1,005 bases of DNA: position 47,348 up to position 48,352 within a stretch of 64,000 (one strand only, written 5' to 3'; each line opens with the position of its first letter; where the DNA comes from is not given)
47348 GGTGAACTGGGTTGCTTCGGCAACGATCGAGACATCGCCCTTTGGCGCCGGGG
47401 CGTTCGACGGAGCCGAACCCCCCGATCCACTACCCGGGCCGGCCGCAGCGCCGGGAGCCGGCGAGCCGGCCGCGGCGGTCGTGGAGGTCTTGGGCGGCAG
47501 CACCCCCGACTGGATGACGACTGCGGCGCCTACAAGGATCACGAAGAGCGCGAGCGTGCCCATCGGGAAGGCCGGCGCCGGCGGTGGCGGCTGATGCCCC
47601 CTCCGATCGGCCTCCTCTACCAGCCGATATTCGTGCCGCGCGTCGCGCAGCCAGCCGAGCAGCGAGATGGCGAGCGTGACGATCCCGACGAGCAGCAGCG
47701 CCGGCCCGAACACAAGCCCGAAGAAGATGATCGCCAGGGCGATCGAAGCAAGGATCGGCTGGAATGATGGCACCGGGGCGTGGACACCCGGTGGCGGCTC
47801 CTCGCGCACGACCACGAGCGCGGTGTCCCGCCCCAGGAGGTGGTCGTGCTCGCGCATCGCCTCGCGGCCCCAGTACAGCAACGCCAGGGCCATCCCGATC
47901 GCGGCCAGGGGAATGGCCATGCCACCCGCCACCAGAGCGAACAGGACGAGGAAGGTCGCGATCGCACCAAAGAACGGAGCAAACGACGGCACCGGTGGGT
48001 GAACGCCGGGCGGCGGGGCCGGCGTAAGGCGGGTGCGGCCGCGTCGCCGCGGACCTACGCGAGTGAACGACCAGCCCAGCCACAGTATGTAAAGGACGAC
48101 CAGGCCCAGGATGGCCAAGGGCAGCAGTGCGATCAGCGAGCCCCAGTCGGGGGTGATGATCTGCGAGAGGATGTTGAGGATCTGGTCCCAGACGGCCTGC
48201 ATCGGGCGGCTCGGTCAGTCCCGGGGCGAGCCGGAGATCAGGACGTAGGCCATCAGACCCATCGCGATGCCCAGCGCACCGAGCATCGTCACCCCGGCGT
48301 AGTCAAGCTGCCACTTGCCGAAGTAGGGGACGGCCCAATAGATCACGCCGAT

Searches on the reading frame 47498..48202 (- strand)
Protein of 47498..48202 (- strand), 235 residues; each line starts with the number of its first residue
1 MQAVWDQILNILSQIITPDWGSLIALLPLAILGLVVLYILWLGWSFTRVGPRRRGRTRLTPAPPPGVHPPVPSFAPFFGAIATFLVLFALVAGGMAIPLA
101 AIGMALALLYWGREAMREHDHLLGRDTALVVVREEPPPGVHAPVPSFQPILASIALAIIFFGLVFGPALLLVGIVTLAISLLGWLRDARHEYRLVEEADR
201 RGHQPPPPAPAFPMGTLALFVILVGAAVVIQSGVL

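Call 96: search_solved_structures(query=A5, max_evalue=10, show_alignments=4)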
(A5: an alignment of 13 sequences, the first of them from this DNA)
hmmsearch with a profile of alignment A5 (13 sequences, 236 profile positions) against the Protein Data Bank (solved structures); distinct sequences matched with E-value up to 10: 5.
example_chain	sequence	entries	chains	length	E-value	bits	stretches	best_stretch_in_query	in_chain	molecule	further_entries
1m56_C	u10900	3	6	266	8.2e-05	25.4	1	142-192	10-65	CYTOCHROME C OXIDASE | Cytochrome c oxidase polypeptide III (Cytochrome AA3 subunit 3)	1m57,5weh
7o37_c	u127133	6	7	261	0.093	15.4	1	142-192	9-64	Cytochrome c oxidase subunit 3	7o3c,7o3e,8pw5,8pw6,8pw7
6m31_A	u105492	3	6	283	0.16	14.6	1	77-130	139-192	Digeranylgeranylglyceryl phosphate synthase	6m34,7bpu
5j4z_BC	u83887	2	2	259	0.24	14.1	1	68-118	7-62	Cytochrome c oxidase subunit 3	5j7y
1qle_C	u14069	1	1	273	9.9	8.8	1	159-193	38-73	CYTOCHROME C OXIDASE POLYPEPTIDE III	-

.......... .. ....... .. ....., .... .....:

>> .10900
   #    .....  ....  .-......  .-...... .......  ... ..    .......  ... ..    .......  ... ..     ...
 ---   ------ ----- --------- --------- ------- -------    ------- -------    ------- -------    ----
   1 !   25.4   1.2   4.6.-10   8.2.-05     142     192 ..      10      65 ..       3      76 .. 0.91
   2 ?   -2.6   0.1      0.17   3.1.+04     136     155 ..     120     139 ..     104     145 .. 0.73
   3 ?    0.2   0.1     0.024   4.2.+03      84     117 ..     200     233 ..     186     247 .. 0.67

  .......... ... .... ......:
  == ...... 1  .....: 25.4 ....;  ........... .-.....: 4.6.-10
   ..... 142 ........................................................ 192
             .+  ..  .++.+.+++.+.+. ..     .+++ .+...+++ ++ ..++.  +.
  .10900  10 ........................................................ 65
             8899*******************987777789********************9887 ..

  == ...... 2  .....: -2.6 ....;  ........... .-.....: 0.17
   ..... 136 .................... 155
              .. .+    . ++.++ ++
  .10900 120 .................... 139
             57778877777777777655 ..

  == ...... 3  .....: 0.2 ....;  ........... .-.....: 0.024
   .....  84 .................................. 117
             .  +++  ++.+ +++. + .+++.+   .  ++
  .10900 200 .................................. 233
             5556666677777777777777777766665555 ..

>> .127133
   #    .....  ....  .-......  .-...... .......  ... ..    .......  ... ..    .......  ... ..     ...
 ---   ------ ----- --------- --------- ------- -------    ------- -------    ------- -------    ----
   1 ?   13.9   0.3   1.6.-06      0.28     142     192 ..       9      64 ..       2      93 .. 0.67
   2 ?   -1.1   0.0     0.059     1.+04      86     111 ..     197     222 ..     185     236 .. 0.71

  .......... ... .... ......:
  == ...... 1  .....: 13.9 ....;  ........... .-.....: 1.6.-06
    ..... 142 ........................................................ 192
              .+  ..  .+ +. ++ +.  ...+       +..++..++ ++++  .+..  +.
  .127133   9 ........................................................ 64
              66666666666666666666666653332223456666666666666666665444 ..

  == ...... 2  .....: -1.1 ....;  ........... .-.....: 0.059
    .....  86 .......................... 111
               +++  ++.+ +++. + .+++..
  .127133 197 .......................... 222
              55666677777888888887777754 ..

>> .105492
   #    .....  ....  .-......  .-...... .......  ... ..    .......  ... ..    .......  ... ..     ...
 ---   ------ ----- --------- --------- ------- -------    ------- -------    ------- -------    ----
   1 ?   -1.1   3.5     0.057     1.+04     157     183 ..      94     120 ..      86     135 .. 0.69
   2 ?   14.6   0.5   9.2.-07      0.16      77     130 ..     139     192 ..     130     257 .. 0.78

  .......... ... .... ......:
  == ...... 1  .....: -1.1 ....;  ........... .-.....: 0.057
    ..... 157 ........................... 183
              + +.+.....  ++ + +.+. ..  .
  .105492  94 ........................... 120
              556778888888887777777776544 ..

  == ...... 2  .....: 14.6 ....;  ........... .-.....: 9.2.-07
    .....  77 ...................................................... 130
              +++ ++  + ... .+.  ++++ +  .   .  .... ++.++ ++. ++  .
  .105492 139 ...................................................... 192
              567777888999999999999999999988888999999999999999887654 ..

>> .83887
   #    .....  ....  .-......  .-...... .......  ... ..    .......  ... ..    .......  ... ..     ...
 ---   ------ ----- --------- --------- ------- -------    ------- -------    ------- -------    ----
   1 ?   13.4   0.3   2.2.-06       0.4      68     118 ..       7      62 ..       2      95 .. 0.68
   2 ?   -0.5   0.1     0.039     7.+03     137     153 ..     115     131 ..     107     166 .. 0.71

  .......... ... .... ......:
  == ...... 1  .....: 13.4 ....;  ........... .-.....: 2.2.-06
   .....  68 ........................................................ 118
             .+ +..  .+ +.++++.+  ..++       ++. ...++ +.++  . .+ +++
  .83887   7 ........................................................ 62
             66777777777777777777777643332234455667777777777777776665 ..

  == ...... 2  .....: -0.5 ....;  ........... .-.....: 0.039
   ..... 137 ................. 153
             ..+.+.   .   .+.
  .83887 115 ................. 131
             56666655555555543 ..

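Call 97: search_protein_families(library=pfam, alignment_id=A5, max_evalue=0.01)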
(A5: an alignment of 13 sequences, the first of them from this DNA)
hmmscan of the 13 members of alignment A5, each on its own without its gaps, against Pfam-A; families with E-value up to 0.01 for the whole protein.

A. member 1, seq(235 aa): 1 family
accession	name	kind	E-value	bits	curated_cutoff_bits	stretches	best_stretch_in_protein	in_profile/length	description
PF12270.13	Cyt_c_ox_IV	-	0.0026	18.3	26.9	1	137-185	76-123/132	Cytochrome c oxidase subunit IV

B. families by the number of members that match (of 13 scanned): 3 families
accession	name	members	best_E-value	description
PF12270.13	Cyt_c_ox_IV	13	9.3e-12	Cytochrome c oxidase subunit IV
PF00487.30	FA_desaturase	1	0.0029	Fatty acid desaturase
PF10746.14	Phage_holin_2_2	1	0.0094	Phage holin T7 family, holin superfamily II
